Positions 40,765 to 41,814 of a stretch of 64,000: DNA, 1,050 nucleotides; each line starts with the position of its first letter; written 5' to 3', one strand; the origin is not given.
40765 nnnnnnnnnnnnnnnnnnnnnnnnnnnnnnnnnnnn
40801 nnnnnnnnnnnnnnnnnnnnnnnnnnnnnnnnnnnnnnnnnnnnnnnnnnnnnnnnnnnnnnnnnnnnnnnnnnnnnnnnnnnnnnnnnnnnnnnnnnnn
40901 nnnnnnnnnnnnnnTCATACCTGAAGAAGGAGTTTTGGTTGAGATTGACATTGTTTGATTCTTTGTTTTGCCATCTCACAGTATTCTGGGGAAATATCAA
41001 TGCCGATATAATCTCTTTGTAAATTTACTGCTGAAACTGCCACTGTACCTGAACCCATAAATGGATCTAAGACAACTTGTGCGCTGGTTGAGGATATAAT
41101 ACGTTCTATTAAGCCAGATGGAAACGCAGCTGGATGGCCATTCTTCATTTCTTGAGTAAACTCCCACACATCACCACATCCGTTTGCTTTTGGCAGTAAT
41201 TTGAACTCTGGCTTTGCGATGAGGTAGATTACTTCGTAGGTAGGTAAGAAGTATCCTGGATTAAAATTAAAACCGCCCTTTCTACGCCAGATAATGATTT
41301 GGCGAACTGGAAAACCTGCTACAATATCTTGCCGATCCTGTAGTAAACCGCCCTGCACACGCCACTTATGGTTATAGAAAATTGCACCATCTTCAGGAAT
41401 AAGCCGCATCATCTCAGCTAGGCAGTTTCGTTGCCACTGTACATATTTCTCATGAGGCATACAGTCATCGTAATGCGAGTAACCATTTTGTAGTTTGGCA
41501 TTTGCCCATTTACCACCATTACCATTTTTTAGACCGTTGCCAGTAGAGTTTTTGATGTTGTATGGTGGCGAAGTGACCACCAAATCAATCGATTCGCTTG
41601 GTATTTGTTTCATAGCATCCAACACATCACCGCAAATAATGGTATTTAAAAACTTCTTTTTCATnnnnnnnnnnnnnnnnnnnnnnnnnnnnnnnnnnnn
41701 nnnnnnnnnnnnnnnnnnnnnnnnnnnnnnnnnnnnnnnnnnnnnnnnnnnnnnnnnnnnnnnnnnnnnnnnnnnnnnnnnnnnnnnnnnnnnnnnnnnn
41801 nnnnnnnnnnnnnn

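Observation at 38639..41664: Second defence islet: SPPY methyltransferase + MutH/MvaI-like nuclease next to a bPH membrane protein and a HEPN-like protein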

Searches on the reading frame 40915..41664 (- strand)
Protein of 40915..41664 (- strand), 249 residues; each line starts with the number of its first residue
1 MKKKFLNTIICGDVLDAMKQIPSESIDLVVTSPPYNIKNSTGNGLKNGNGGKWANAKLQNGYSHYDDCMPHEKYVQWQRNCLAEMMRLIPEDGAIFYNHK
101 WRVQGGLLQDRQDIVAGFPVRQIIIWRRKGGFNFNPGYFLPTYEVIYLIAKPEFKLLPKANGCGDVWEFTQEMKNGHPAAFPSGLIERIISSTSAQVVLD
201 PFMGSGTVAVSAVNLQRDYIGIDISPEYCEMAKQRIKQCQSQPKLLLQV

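Call 4: search_protein_families(library=pfam, proteins=[window:40915-41664:-], max_evalue=1)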
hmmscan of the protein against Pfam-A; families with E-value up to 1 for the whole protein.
window:40915-41664:- (249 aa): 10 families
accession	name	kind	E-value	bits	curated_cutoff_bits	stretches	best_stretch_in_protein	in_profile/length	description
PF01555.25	N6_N4_Mtase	-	2.1e-39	136.2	26.7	1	26-234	1-221/221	DNA methylase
PF02086.21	MethyltransfD12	-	2.8e-07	31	22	1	186-241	12-68/253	D12 class N6 adenine-specific DNA methyltransferase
PF13649.12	Methyltransf_25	-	0.00019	22.5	27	1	198-239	1-44/97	Methyltransferase domain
PF09445.16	Methyltransf_15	-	0.00024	21.2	22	1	196-237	2-43/165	RNA cap guanine-N2 methyltransferase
PF01170.24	UPF0020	-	0.00028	21.1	22.3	1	194-237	28-70/197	RMKL-like, methyltransferase domain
PF08241.18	Methyltransf_11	-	0.0008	20.4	21.2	1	203-240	5-42/95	Methyltransferase domain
PF13847.12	Methyltransf_31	-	0.0008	19.5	27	1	193-238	2-50/145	Methyltransferase domain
PF02384.22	N6_Mtase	-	0.0028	17.5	20.4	1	9-55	109-152/311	N-6 DNA Methylase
PF08242.18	Methyltransf_12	-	0.023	15.9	30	1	204-243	6-47/98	Methyltransferase domain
PF03602.21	Cons_hypoth95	-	0.026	14.6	24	0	194-240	41-88/182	Conserved hypothetical protein 95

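Call 5: search_protein_families(library=ncbifam, proteins=[window:40915-41664:-], max_evalue=1)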
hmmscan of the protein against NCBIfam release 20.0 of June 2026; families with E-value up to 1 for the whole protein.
window:40915-41664:- (249 aa): 17 families
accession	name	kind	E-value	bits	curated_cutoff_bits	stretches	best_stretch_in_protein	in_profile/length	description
NF050803.1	DnaMtaseCcrMCaul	equivalog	6.5e-27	94.3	830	2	172-243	181-254/350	adenine-specific DNA-methyltransferase CcrM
NF008572.0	PRK11524.1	equivalog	7.2e-25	87.7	292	2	164-240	177-260/294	adenine-specific DNA-methyltransferase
NF010253.0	PRK13699.1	subfamily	1e-19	71.2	244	1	8-240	3-209/226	DNA methyltransferase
TIGR00536.1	hemK_fam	subfamily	1.2e-05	24.6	115.5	1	187-240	107-162/286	HemK family protein methyltransferase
TIGR01177.1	TIGR01177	hypoth_equivalog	8.3e-05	22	316.55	1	194-228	182-216/330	TIGR01177 family methyltransferase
TIGR03534.1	RF_mod_PrmC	equivalog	0.00013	21.5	199.1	2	8-35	141-166/253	peptide chain release factor N(5)-glutamine methyltransferase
NF043040.1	corrin_prot_MT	hypoth_equivalog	0.00034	20.1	180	1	188-242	33-89/216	corrinoid protein-associated methyltransferase CpaM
NF040721.1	Trm14_Arch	equivalog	0.00093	18.4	280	1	191-217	188-214/370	tRNA (guanine(6)-N2)-methyltransferase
NF011529.0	PRK14968.1-3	equivalog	0.0021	17.5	162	1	185-238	26-78/198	putative methyltransferase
NF001244.0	PRK00216.1-5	equivalog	0.0057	16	216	1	191-242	45-99/236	bifunctional demethylmenaquinone methyltransferase/2-methoxy-6-polyprenyl-1,4-benzoquinol methylase UbiE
TIGR00571.1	dam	subfamily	0.014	15.1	114.85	0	196-231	27-60/267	Dam family site-specific DNA-(adenine-N6)-methyltransferase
NF011527.0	PRK14968.1-1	equivalog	0.019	14.7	242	1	191-235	29-76/192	putative methyltransferase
TIGR01934.1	MenG_MenH_UbiE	subfamily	0.019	14.3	158.35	1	191-241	36-87/223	ubiquinone/menaquinone biosynthesis methyltransferase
TIGR03533.1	L3_gln_methyl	equivalog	0.023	14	229.7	0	189-240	116-169/284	50S ribosomal protein L3 N(5)-glutamine methyltransferase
NF047732.1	tRNAMtaseTrm5bMeth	equivalog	0.036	13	500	1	193-244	197-247/337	tRNA (guanine(37)-N1)-methyltransferase Trm5b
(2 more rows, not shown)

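Call 6: search_protein_families(library=padloc, proteins=[window:40915-41664:-], max_evalue=1)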
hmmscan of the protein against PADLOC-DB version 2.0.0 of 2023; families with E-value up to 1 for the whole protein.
window:40915-41664:- (249 aa): 73 families (the best 25 are shown)
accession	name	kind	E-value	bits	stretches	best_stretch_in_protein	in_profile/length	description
PDLC03305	MTase_II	-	1.1e-117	392.4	1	3-237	9-243/513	Type II methyltransferase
PDLC03371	MTase_II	-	1.6e-41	140.6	1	4-242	8-258/260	Type II methyltransferase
PDLC03353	MTase_II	-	1.5e-37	127.6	1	6-240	9-254/260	Type II methyltransferase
PDLC03299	MTase_II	-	3.2e-35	120.1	3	161-240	175-261/296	Type II methyltransferase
PDLC03387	MTase_II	-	1.5e-32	110.9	2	164-240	200-280/289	Type II methyltransferase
PDLC03350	MTase_II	-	6.8e-31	105.8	2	165-242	220-301/312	Type II methyltransferase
PDLC03216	MTase_II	-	8.9e-29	98.6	2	174-244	191-263/364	Type II methyltransferase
PDLC03738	oMTase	-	2.5e-26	90.3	2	172-244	199-273/376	orphan methyltransferase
PDLC03230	MTase_II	-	3.2e-25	87.2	2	158-236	197-282/360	Type II methyltransferase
PDLC03295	MTase_II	-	8.7e-25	85.8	3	171-238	198-268/292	Type II methyltransferase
PDLC03228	MTase_II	-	2.1e-24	84.6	2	72-240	45-209/227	Type II methyltransferase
PDLC03339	MTase_II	-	2.6e-22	77.2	2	173-239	206-274/399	Type II methyltransferase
PDLC03320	MTase_II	-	2.2e-21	74.3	2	174-243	210-281/289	Type II methyltransferase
PDLC03265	MTase_II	-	1.1e-20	72.4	2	163-238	251-330/333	Type II methyltransferase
PDLC03354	MTase_II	-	1.1e-18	65.4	2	159-240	303-386/425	Type II methyltransferase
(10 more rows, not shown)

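Call 9: search_protein_families(library=phrogs, proteins=[window:40915-41664:-], max_evalue=1)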
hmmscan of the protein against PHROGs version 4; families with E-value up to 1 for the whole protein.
window:40915-41664:- (249 aa): 19 families
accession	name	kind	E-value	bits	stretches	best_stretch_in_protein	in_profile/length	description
phrog_67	-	other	2.2e-62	213.2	1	3-245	120-352/743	DNA methyltransferase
phrog_498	-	other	2.8e-28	99.8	1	9-242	203-426/633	DNA methyltransferase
phrog_3008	-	other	2.3e-17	64.1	1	162-241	130-216/244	DNA methyltransferase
phrog_18293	-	other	1.7e-13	51.6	1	165-240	33-111/119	methyltransferase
phrog_6025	-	other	2.1e-13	51.3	2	8-39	13-44/192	DNA methyltransferase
phrog_23148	-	unknown function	1.1e-11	46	1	174-239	82-150/165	-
phrog_12517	-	unknown function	3.5e-10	40.6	2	195-241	106-152/316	-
phrog_8769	-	other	2.2e-09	38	1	194-238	11-55/71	methyltransferase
phrog_6952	-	other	6.1e-09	37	1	165-238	100-177/181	DNA methyltransferase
phrog_18146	-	other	3.5e-07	30.5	1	178-226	50-101/452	DNA methyltransferase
phrog_10183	-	other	4.4e-05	22.9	1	193-241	114-162/889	DNA methyltransferase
phrog_23085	-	unknown function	6.5e-05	23.6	1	174-237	38-106/138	-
phrog_16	-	DNA, RNA and nucleotide metabolism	0.00021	20.6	1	170-242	841-915/986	DNA helicase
phrog_12862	-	unknown function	0.00074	20.4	1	10-39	6-35/149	-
phrog_2713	-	unknown function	0.0027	17.7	1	12-47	277-312/520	-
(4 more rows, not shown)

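Call 83: search_solved_structures(query=window:40915-41664:-, max_evalue=0.00001)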
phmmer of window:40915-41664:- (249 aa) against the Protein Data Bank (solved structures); distinct sequences matched with E-value up to 0.00001: 12.
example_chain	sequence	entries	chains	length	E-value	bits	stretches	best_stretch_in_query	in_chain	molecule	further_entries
8s9n_A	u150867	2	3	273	6.9e-33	117.5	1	3-247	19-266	DNA cytosine-N4 methyltransferase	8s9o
8s9m_A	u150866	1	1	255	2.1e-32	115.9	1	5-247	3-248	DNA cytosine-N4 methyltransferase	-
6pbd_A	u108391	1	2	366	4.3e-20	75.6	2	174-238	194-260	Modification methylase CcrMI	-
8urk_A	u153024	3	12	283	9.5e-14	54.8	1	174-238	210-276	Methyltransferase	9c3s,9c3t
9c3u_A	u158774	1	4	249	1.1e-13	54.6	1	174-237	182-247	Methyltransferase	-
2zie_A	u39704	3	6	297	1.9e-13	53.8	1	165-237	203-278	Putative modification methylase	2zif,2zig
1g60_A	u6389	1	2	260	4.7e-13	52.5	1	13-237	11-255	Adenine-specific Methyltransferase MboIIA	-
5hek_A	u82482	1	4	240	3.1e-12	49.8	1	174-237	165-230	Adenine specific DNA methyltransferase (DpnA)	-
5hfj_A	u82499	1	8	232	3.4e-12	49.7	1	174-236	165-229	Adenine specific DNA methyltransferase (DpnA)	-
1nw8_A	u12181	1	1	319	2e-09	40.6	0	174-236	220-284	MODIFICATION METHYLASE RSRI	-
1eg2_A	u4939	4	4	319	2e-09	40.6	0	174-236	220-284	MODIFICATION METHYLASE RSRI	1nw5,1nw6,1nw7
1boo_A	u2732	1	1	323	2.4e-07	33.8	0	176-232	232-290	PROTEIN (N-4 CYTOSINE-SPECIFIC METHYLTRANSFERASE PVU II)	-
